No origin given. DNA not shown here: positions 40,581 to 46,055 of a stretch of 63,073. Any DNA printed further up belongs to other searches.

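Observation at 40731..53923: DISARM-like system with non-canonical architecture: fused helicase-DUF1998, PD-(D/E)XK protein in place of PLD, inverted gene order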

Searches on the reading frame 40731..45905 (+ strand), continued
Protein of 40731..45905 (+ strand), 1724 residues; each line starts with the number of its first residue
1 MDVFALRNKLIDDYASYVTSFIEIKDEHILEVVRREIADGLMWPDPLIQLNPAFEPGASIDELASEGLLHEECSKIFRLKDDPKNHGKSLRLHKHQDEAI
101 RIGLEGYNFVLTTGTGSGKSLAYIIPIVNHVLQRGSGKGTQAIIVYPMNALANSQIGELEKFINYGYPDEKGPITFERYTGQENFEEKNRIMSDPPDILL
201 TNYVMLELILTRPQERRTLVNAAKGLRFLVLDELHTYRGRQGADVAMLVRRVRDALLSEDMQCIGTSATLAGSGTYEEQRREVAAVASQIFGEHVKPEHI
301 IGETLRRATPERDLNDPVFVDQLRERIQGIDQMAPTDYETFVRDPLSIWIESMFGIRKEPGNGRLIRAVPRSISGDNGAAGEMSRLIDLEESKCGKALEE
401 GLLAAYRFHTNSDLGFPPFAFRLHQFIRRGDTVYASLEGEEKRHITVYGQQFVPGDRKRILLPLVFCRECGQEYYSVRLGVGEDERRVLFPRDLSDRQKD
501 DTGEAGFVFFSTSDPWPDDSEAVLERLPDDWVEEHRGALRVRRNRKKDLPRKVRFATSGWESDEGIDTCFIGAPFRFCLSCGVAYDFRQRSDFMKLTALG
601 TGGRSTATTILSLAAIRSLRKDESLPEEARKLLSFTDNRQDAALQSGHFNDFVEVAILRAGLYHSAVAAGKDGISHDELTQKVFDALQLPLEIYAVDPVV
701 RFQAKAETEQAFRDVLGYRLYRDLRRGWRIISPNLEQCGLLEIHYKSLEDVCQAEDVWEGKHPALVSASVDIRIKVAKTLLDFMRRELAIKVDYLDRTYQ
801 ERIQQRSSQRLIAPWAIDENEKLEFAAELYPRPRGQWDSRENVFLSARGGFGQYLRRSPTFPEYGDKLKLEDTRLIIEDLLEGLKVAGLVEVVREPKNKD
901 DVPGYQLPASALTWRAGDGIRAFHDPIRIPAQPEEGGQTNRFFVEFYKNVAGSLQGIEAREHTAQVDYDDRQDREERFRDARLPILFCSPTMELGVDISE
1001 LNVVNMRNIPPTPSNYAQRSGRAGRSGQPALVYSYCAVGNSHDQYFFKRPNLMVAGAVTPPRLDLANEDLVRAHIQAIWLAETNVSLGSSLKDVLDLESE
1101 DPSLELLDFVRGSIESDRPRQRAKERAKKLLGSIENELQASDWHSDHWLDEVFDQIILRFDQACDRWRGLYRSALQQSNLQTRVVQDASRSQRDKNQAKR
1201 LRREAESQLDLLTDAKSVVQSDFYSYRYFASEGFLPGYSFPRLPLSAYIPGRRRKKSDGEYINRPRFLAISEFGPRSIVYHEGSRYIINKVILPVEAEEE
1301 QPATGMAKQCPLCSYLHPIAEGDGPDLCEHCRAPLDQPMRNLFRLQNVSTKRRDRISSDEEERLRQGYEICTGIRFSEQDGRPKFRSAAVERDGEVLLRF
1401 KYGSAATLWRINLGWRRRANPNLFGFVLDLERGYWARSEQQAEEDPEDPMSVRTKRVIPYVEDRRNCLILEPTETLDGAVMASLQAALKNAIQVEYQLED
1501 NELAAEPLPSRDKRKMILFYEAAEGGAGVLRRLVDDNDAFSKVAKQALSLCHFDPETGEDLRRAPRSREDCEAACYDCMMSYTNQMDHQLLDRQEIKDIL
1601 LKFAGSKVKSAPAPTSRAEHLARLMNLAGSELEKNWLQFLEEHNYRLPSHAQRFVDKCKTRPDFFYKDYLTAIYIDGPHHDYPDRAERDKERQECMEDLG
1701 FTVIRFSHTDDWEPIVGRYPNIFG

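Call 21: find_encoding_contigs(protein=P0221, flank=10000, max_places=1)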
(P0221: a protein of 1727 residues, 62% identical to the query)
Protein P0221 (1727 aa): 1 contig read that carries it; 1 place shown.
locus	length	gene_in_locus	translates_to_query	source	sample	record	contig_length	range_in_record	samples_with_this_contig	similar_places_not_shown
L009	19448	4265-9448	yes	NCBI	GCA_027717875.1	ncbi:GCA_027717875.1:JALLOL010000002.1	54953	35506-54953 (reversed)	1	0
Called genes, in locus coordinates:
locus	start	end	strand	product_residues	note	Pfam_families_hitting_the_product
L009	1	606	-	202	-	PF07238:PilZ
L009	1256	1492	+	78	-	PF02604:PhdYeFM_antitox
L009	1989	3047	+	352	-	PF09952:AbiEi_2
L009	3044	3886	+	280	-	-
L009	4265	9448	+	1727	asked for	PF00270:DEAD, PF00271:Helicase_C, PF09369:MZB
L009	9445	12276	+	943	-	PF00176:SNF2-rel_dom, PF00270:DEAD, PF04851:ResIII, PF00271:Helicase_C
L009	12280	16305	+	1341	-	PF02384:N6_Mtase, PF20473:MmeI_Mtase (weak), PF07669:Eco57I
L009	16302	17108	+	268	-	PF00571:CBS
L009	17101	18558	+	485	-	PF00176:SNF2-rel_dom (weak), PF00271:Helicase_C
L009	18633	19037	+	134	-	-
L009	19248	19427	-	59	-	-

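Call 33: list_cluster_members(proteins=[P0148, P0150, P0152, P0165, P0167, P0194, P0221, P0226, P0143, P0131])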
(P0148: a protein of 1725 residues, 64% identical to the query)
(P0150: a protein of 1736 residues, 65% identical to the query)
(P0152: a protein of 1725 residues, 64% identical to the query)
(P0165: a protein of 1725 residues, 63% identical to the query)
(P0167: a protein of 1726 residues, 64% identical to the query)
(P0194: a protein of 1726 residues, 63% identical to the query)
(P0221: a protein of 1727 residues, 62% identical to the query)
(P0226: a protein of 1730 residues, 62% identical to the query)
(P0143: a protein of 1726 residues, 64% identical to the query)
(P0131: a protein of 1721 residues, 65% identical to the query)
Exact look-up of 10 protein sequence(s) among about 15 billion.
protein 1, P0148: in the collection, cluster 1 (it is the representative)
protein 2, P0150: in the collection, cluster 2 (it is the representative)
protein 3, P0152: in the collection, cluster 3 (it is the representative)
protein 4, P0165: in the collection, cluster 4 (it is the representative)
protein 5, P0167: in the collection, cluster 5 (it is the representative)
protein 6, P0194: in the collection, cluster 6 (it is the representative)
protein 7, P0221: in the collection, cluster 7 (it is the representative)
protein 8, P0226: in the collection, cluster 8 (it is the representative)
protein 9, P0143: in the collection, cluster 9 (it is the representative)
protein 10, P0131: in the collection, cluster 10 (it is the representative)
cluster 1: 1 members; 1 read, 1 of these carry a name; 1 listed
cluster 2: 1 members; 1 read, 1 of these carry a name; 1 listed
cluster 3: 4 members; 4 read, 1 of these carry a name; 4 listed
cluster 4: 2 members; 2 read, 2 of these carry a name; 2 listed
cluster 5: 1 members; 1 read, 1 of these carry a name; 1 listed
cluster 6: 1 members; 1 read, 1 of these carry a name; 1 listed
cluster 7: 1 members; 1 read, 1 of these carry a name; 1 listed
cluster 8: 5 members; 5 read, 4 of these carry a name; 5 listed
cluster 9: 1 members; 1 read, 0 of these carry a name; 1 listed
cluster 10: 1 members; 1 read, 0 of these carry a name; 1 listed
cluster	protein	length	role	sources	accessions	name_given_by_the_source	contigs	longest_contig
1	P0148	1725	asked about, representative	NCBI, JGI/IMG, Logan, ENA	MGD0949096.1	MAG: DEAD/DEAH box helicase [Candidatus Binatia bacterium] | ATP-dependent helicase YprA (DUF1998 family)/very-short-patch-repair endonuclease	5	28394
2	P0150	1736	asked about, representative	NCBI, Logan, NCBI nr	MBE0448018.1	MAG: DEAD/DEAH box helicase [Actinobacteria bacterium] | DEAD/DEAH box helicase [Actinomycetota bacterium]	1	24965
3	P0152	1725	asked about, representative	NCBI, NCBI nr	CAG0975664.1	hypothetical protein ANRL4_01549 [Anaerolineae bacterium]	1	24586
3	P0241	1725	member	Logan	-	-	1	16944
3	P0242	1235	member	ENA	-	-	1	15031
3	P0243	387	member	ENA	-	-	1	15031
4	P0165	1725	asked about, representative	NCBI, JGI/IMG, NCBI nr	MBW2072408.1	MAG: DEAD/DEAH box helicase [Deltaproteobacteria bacterium] | DEAD/DEAH box helicase [Deltaproteobacteria bacterium]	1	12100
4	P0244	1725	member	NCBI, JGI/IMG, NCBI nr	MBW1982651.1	MAG: DEAD/DEAH box helicase [Deltaproteobacteria bacterium] | DEAD/DEAH box helicase [Deltaproteobacteria bacterium]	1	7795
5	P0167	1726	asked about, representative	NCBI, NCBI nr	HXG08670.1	MAG TPA: DEAD/DEAH box helicase [Gemmataceae bacterium] | DEAD/DEAH box helicase [Gemmataceae bacterium]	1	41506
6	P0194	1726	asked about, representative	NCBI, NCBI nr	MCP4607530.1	MAG: DEAD/DEAH box helicase [Planctomycetes bacterium] | DEAD/DEAH box helicase [Planctomycetota bacterium]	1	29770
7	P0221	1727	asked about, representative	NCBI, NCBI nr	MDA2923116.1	DEAD/DEAH box helicase [Acidobacteria bacterium AH-259-L09]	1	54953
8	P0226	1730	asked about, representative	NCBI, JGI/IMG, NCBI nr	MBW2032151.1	MAG: DEAD/DEAH box helicase [Deltaproteobacteria bacterium] | DEAD/DEAH box helicase [Deltaproteobacteria bacterium]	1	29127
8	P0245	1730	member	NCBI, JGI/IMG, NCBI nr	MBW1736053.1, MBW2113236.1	MAG: DEAD/DEAH box helicase [Deltaproteobacteria bacterium] | DEAD/DEAH box helicase [Deltaproteobacteria bacterium]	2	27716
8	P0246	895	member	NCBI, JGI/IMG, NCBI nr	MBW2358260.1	MAG: DEAD/DEAH box helicase [Deltaproteobacteria bacterium] | DEAD/DEAH box helicase [Deltaproteobacteria bacterium]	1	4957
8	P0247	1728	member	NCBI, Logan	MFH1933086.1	MAG: DEAD/DEAH box helicase [Pseudomonadota bacterium]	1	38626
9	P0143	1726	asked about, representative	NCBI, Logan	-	-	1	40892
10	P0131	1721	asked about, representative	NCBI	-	-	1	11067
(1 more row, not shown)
